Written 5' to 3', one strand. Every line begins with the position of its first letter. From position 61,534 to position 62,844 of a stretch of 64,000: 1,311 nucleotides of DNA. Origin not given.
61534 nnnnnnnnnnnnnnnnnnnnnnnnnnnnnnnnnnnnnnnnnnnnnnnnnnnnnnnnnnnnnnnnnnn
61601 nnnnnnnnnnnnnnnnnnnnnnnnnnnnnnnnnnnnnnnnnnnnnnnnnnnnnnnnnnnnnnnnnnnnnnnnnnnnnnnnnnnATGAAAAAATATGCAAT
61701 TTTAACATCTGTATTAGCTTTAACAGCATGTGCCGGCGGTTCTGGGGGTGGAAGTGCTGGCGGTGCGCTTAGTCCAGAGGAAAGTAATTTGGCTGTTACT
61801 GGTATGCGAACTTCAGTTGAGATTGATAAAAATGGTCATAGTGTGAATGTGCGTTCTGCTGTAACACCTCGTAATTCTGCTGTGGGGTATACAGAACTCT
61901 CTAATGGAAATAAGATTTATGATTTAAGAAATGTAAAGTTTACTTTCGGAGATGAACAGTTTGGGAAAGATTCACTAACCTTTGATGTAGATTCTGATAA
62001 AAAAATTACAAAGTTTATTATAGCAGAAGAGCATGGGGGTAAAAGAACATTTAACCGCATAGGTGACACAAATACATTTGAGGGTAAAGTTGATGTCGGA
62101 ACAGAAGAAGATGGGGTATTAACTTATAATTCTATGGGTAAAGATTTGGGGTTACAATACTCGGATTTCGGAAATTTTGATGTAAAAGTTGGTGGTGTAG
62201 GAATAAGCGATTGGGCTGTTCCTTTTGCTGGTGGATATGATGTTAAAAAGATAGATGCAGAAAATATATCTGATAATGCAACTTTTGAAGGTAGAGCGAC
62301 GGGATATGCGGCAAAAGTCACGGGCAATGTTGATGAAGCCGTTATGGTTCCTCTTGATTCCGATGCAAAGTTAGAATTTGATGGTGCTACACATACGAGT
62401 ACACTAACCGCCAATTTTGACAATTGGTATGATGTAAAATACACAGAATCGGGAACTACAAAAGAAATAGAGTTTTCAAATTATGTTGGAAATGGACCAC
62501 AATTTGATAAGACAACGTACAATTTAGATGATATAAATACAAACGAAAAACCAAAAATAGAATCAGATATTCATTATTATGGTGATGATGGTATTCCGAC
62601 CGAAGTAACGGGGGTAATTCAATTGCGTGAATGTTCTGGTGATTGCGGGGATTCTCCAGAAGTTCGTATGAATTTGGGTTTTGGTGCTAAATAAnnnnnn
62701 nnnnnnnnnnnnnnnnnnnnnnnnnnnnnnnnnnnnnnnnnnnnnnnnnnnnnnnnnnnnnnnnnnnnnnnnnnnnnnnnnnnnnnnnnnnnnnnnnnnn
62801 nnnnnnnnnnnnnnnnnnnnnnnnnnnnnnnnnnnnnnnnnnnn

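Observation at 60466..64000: Tandem surface-lipoprotein array with homogenised 5' DNA and hypervariable bodies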

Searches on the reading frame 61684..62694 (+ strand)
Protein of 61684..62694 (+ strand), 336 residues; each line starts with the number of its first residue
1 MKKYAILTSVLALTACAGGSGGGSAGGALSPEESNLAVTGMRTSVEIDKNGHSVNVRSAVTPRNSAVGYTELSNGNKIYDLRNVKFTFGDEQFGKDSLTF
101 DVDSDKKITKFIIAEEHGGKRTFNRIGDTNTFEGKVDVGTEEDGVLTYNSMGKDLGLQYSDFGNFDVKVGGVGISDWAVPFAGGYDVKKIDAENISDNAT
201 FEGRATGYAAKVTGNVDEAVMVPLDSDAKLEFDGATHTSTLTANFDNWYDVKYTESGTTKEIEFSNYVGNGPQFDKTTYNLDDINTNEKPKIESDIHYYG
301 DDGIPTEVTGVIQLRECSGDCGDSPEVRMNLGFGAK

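Call 3: search_protein_families(library=pfam, proteins=[window:61684-62694:+], max_evalue=0.1)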
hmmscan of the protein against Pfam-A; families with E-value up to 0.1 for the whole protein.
window:61684-62694:+ (336 aa): 1 family
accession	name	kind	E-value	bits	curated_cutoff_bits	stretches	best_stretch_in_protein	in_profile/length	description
PF18675.7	HepII_C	-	0.052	14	26.1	0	75-151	9-80/88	Heparinase II C-terminal domain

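Call 4: search_protein_families(library=ncbifam, proteins=[window:61684-62694:+], max_evalue=0.1)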
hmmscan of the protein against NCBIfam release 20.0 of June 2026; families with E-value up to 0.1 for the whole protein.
window:61684-62694:+ (336 aa): 0 families
